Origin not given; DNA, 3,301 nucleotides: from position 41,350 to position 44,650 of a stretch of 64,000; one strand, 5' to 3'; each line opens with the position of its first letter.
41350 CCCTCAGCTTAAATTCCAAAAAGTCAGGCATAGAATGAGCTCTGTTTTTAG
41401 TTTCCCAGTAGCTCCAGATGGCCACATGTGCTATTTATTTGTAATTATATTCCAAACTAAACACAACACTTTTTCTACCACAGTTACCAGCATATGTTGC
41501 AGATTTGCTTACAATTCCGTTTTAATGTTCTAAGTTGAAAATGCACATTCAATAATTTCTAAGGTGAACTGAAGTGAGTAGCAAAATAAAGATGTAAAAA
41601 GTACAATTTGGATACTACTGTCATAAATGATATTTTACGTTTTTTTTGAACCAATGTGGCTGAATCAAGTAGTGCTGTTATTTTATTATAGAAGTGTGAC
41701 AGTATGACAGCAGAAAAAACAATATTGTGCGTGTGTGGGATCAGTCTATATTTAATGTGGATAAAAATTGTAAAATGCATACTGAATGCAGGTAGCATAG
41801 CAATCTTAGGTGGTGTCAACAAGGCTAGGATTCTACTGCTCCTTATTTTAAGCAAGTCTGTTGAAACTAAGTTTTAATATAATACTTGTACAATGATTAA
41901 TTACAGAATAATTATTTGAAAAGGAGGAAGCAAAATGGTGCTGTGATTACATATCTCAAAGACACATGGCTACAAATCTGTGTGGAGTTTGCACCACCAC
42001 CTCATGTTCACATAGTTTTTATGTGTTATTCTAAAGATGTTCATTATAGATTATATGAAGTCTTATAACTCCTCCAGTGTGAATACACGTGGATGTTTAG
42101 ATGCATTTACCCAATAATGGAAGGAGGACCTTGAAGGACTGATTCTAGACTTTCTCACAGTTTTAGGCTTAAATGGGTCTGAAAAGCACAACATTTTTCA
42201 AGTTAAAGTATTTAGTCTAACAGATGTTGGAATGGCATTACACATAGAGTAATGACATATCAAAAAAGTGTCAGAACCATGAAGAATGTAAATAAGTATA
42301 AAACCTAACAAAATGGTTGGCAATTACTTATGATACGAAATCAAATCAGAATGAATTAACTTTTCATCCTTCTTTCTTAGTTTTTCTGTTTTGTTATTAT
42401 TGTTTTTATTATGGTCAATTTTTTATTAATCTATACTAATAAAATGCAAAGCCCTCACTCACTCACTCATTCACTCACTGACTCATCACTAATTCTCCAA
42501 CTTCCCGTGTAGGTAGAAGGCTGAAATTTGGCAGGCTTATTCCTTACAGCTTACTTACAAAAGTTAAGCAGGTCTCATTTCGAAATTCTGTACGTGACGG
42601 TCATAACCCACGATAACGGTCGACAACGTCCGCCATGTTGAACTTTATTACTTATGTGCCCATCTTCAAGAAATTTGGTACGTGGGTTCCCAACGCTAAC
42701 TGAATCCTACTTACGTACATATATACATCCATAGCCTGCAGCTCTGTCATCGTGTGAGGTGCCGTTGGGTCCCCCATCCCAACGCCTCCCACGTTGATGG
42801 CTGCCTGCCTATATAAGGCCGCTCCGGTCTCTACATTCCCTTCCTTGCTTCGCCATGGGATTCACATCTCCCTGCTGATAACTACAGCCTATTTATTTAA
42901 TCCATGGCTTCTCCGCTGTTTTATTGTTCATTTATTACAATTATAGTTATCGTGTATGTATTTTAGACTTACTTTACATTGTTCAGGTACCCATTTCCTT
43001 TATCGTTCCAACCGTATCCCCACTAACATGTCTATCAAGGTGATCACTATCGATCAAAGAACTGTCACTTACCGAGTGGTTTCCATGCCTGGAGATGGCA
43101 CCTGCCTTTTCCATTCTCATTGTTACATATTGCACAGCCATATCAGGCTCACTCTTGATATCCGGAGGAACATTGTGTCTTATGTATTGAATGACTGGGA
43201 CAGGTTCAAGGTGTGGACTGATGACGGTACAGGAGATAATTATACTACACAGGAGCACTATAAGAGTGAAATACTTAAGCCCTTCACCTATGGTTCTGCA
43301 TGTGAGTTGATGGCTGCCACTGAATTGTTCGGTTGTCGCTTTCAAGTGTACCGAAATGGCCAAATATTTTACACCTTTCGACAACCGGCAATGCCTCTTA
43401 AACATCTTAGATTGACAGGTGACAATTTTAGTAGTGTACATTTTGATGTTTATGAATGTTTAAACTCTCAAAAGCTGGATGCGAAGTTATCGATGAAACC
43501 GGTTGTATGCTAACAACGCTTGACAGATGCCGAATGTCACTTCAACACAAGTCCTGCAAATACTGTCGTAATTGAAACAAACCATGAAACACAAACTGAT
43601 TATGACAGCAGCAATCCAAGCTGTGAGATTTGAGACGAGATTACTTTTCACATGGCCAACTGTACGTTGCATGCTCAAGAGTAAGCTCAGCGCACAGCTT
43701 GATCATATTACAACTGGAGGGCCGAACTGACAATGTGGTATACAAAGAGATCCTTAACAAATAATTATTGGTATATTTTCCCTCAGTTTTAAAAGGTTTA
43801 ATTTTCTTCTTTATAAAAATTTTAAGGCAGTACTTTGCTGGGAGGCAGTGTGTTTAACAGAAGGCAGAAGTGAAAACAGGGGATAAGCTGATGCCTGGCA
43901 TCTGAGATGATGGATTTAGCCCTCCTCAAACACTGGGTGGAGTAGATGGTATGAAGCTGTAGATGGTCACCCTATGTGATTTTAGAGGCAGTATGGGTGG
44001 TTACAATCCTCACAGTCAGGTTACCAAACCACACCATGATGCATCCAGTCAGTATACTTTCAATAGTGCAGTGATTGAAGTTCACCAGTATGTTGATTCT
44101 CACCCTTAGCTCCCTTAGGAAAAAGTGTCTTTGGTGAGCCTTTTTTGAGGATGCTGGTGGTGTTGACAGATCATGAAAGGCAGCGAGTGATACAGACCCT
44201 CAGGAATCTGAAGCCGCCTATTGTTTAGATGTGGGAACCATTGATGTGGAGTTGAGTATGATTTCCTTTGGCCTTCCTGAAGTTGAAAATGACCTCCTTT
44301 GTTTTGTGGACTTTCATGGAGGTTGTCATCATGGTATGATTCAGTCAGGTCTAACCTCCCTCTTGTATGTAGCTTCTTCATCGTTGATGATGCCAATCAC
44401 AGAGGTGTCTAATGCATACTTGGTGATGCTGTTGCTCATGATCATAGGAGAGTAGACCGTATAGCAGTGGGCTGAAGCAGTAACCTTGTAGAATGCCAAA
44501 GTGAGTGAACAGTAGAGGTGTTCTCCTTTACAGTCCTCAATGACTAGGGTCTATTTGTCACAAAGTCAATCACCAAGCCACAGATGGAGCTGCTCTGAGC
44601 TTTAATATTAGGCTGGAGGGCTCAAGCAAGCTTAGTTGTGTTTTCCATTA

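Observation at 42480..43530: Stand-alone OTU-family cysteine-protease ORF with its own TATA box and a CpG-retaining upstream block, inside a transposon-rich interval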

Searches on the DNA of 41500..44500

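Call 31: search_rna_families(source=window, start=41500, end=44500, threshold=evalue, max_evalue=1)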
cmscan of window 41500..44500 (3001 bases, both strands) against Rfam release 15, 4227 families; matches with E-value up to 1: 0.
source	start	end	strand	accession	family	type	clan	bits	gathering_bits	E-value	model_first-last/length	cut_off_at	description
